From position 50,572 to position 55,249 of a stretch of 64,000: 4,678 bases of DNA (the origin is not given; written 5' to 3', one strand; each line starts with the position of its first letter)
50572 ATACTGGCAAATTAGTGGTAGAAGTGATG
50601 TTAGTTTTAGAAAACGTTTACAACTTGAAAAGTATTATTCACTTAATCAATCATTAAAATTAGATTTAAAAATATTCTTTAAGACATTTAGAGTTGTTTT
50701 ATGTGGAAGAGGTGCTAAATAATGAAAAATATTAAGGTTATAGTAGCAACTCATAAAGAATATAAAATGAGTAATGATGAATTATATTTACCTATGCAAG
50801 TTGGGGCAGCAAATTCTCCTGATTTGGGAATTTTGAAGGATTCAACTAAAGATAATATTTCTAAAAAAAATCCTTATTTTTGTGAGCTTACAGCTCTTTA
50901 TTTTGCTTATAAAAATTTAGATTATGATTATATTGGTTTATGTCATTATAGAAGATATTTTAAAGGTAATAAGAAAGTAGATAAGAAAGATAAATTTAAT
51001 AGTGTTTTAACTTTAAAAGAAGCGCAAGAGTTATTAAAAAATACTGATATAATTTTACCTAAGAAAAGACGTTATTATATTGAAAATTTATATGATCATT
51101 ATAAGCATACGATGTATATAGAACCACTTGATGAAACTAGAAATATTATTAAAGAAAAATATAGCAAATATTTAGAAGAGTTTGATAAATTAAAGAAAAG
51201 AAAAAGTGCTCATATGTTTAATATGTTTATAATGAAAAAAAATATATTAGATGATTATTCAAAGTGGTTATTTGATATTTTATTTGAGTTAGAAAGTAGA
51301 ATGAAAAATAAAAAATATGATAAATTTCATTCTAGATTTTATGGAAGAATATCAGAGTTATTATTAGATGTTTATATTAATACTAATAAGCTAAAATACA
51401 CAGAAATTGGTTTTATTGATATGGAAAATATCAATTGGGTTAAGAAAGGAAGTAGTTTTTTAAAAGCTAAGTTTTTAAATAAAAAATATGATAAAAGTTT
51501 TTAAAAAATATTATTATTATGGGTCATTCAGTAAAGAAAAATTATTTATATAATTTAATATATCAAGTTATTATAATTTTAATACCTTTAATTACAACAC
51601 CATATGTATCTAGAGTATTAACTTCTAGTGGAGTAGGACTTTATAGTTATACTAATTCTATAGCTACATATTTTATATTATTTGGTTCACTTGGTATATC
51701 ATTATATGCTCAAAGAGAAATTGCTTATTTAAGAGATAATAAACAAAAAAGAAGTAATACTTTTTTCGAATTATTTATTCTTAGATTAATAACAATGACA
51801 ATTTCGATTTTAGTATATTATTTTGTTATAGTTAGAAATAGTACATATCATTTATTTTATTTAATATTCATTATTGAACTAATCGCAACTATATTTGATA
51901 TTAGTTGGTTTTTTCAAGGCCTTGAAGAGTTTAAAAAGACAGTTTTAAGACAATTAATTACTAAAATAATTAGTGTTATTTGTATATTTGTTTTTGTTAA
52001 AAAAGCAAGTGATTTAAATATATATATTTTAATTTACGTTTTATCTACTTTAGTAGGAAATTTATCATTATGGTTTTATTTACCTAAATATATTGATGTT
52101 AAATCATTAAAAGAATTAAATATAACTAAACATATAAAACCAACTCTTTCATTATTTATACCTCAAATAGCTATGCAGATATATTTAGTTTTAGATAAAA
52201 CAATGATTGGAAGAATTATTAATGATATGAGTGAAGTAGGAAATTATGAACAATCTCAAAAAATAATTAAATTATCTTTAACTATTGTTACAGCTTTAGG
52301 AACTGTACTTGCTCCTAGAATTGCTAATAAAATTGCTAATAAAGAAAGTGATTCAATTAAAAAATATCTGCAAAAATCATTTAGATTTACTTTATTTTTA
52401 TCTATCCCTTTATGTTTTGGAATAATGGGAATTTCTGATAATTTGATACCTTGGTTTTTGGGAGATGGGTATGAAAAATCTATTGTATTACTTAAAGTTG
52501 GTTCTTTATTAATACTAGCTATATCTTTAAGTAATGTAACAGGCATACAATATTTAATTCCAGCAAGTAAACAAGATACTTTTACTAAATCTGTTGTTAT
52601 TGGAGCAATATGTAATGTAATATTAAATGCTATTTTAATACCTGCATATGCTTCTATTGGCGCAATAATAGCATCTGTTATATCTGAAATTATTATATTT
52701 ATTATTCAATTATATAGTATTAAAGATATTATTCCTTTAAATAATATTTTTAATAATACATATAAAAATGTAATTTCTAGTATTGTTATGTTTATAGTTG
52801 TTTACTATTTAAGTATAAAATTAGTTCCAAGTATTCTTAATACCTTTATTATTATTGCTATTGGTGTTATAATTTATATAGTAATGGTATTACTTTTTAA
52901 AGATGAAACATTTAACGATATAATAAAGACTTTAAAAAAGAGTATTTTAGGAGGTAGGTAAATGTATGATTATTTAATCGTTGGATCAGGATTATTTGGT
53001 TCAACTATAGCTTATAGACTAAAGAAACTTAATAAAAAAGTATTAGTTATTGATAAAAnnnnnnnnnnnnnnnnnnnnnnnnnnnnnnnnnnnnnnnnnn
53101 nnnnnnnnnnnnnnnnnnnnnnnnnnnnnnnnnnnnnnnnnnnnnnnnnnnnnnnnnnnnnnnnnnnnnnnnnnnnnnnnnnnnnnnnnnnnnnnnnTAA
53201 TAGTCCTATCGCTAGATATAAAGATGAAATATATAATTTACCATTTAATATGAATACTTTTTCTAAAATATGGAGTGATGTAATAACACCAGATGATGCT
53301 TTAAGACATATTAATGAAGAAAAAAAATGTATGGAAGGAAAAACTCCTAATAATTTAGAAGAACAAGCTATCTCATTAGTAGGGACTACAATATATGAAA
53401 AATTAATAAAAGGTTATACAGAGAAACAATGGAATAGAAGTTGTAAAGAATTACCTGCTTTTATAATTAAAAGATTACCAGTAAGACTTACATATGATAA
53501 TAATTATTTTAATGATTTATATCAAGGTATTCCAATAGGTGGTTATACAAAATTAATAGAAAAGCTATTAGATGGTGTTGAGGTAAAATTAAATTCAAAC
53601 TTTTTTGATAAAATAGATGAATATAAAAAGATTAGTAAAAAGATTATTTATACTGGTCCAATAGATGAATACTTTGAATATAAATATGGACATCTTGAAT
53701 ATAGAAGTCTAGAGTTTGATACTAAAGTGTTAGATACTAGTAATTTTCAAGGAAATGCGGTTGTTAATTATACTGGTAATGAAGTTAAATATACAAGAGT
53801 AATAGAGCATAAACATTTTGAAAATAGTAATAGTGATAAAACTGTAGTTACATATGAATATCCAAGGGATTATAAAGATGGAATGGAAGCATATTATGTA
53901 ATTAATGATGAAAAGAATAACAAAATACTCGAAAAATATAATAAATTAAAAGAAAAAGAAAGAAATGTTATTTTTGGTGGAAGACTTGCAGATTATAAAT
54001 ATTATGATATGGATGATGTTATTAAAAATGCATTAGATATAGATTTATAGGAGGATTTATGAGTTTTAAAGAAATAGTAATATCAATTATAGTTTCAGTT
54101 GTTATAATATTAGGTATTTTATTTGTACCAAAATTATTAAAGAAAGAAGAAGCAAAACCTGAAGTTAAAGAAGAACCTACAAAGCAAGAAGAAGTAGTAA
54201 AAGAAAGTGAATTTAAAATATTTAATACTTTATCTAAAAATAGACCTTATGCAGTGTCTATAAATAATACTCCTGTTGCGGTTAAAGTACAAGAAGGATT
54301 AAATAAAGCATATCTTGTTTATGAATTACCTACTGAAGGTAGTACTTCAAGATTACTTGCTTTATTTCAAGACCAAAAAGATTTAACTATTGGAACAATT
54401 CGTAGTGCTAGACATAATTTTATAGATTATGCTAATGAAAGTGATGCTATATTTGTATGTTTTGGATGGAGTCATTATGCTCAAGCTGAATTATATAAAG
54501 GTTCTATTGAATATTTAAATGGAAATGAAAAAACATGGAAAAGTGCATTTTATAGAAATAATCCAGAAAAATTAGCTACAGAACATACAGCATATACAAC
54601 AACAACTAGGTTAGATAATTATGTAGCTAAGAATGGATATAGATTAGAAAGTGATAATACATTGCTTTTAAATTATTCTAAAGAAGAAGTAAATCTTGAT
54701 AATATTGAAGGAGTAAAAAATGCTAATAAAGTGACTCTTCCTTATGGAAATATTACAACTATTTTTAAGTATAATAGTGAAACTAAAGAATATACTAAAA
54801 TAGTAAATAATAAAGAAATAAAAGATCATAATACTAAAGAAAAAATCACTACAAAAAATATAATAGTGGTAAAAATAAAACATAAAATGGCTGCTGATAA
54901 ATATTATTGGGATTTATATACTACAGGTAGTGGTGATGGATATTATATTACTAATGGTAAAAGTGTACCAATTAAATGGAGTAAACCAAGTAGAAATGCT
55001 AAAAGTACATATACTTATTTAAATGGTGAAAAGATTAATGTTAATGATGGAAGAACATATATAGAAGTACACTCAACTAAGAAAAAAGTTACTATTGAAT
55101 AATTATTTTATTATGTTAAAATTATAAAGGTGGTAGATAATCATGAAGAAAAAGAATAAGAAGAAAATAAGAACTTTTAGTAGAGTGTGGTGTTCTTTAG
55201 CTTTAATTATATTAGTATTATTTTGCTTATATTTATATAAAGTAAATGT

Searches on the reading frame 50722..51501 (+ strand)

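Call 72: search_protein_families(library=pfam, proteins=[window:50722-51501:+], max_evalue=0.0001)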
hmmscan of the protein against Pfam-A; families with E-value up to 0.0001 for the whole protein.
window:50722-51501:+ (260 aa): 1 family
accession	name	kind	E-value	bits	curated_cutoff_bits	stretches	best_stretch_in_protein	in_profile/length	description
PF14393.11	DUF4422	-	1.8e-83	280.2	25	1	5-222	1-219/220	Domain of unknown function (DUF4422)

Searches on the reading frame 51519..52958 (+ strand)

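Call 72: search_protein_families(library=pfam, proteins=[window:51519-52958:+], max_evalue=0.0001)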
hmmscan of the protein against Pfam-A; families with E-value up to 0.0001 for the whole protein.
window:51519-52958:+ (480 aa): 2 families
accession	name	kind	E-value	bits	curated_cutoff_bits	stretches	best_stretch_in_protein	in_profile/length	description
PF01943.22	Polysacc_synt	-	2.9e-31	109.4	28.2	1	6-269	2-271/274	Polysaccharide biosynthesis protein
PF03023.19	MurJ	-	2.8e-07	29.9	27.4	1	124-436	109-437/451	Lipid II flippase MurJ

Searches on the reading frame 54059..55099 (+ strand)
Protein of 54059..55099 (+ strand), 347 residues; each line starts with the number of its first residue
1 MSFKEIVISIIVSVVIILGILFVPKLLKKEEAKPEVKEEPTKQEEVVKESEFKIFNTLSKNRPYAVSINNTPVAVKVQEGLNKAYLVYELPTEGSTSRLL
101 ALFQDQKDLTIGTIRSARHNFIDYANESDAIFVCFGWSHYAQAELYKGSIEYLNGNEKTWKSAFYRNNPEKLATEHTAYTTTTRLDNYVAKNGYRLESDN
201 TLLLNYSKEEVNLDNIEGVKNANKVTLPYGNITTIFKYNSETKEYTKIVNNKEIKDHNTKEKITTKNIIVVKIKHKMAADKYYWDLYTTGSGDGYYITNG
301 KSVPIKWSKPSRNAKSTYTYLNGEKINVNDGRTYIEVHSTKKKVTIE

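Call 72: search_protein_families(library=pfam, proteins=[window:54059-55099:+], max_evalue=0.0001)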
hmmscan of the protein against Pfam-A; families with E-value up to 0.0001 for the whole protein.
window:54059-55099:+ (347 aa): 2 families
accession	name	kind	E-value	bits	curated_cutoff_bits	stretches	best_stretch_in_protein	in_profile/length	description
PF11258.13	DUF3048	-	1.2e-34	120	25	1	57-195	10-148/148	Protein of unknown function (DUF3048) N-terminal domain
PF17479.7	DUF3048_C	-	2.3e-22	79.9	25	1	226-335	2-114/114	Protein of unknown function (DUF3048) C-terminal domain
